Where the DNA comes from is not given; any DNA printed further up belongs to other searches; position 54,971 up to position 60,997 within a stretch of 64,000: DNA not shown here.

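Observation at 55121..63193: Giant Lhr helicase with duplicated AlkZ/YcaQ-like winged-helix modules, plus an abutting 781-aa paralog built only of those modules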

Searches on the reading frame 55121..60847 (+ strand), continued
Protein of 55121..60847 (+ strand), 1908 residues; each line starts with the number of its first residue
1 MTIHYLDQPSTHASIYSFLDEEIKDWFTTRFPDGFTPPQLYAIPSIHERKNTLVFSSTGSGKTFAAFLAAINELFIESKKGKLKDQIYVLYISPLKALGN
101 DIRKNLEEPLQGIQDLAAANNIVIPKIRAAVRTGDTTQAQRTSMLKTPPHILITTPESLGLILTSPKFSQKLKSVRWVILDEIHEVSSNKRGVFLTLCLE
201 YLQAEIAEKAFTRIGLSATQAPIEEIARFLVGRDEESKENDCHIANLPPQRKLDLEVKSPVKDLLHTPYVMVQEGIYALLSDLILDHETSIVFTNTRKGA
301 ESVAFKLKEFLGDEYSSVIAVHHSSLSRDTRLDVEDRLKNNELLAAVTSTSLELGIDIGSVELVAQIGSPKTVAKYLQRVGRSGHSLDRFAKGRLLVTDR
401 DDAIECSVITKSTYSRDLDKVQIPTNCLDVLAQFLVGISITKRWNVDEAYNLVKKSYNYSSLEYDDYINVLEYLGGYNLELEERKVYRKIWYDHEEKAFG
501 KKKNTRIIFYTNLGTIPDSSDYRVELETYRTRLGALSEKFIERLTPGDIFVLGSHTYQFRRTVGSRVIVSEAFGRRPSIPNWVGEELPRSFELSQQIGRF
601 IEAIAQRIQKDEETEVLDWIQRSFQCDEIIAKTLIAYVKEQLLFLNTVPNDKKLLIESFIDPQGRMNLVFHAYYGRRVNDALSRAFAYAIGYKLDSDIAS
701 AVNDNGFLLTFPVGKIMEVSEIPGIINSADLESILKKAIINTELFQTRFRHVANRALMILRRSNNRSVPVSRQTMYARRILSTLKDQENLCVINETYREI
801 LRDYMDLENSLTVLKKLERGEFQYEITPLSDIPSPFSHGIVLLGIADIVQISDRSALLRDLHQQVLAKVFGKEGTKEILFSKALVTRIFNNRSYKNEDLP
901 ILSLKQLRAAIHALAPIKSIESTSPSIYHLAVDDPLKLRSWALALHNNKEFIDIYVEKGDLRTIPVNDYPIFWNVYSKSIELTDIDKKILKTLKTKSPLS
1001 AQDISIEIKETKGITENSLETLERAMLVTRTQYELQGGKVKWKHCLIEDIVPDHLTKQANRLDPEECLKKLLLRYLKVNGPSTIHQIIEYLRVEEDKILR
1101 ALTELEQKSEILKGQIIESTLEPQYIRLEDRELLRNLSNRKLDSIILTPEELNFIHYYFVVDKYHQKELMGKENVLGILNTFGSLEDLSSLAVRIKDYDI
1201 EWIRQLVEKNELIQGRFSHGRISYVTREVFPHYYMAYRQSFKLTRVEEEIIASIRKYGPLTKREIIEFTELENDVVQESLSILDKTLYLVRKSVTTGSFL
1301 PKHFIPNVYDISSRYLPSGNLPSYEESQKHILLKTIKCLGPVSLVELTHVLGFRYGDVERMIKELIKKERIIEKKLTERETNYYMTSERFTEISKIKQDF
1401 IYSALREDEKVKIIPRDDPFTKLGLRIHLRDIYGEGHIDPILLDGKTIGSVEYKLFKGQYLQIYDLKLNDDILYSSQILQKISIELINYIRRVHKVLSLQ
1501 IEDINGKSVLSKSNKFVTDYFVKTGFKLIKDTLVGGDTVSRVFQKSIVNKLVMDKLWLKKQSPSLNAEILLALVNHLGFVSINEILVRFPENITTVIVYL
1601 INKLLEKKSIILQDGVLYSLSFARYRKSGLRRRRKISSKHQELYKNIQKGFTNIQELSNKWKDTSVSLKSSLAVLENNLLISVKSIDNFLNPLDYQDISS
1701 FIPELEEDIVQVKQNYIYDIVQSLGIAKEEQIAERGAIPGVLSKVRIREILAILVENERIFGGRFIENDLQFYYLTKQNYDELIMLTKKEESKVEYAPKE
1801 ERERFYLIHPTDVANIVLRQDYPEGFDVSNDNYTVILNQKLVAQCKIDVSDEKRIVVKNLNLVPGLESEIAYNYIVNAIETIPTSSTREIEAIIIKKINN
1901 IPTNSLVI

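Call 42: find_encoding_contigs(protein=P0063, flank=6000, max_places=1)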
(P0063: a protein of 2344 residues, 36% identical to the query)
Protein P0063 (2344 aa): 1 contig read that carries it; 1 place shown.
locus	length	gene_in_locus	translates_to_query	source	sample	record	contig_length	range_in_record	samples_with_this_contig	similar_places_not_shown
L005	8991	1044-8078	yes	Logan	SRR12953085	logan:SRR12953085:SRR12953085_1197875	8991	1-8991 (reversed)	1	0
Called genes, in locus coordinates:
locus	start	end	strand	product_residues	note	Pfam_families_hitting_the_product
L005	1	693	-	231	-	?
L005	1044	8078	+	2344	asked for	PF00270:DEAD, PF04851:ResIII (faint), PF00271:Helicase_C, PF19306:WHD_Lhr, PF08494:DEAD_assoc, PF23236:WHD_2nd_Lhr (faint), PF06224:AlkZ-like, PF06224:AlkZ-like, +7 more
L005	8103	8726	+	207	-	PF01966:HD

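Call 43: find_encoding_contigs(protein=P0068, flank=6000, max_places=1)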
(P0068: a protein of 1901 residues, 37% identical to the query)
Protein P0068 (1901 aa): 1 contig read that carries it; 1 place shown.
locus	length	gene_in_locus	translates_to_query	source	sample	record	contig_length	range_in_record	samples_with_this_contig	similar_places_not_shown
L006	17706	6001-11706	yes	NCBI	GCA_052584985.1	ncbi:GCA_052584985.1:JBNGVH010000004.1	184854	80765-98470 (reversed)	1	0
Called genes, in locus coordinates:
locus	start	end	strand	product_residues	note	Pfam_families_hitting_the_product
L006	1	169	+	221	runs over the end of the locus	PF00215:OMPdecase, PF05690:ThiG (weak)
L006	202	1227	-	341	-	PF00070:Pyr_redox (faint), PF01266:DAO (faint), PF07992:Pyr_redox_2, PF13450:NAD_binding_8 (weak), PF13738:Pyr_redox_3 (faint)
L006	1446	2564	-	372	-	PF00004:AAA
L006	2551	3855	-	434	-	-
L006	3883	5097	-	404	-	PF22458:RsmF-B_ferredox, PF01472:PUA, PF01189:Methyltr_RsmB-F, PF01728:FtsJ (faint), PF13847:Methyltransf_31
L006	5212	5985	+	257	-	PF00149:Metallophos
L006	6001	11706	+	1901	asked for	PF00270:DEAD, PF04851:ResIII (weak), PF00271:Helicase_C, PF19306:WHD_Lhr, PF08494:DEAD_assoc, PF23236:WHD_2nd_Lhr (weak), PF06224:AlkZ-like (faint), PF13412:HTH_24 (faint), +1 more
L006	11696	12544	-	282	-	PF14336:GLUCM-like_C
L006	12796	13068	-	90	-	-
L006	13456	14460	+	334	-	-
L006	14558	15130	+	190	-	PF06560:GPI, PF07883:Cupin_2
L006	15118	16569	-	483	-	PF04587:ADP_PFK_GK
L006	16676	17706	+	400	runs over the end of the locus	-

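Call 44: find_encoding_contigs(protein=P0095, flank=6000, max_places=1)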
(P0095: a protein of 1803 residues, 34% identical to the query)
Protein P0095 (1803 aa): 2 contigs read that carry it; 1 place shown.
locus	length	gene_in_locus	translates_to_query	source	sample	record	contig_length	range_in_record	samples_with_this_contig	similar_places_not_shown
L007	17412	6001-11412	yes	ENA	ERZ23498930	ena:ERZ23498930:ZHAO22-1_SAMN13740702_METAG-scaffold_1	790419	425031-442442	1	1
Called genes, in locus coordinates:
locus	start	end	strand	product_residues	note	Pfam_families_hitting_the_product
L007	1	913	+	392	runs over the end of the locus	PF00108:Thiolase_N, PF02803:Thiolase_C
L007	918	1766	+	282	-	PF02737:3HCDH_N, PF00725:3HCDH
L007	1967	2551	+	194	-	-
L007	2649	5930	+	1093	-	PF05048:NosD, PF13229:Beta_helix, PF05048:NosD, PF13229:Beta_helix, PF05048:NosD, PF13229:Beta_helix, PF05048:NosD, PF13229:Beta_helix, +4 more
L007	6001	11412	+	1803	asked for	PF00270:DEAD, PF04851:ResIII, PF00271:Helicase_C, PF19306:WHD_Lhr, PF08494:DEAD_assoc, PF23234:WHD_4th_Lhr (faint), PF06224:AlkZ-like (weak)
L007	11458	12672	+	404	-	PF01546:Peptidase_M20, PF07687:M20_dimer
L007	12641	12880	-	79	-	-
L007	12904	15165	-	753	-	PF13545:HTH_Crp_2 (faint), PF13517:FG-GAP_3 (weak), PF05345:He_PIG, PF24266:HTH_HVO_0163_N, PF01047:MarR (weak), PF12802:MarR_2 (weak), PF12840:HTH_20 (weak), PF13412:HTH_24, +4 more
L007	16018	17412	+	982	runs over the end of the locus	PF03176:MMPL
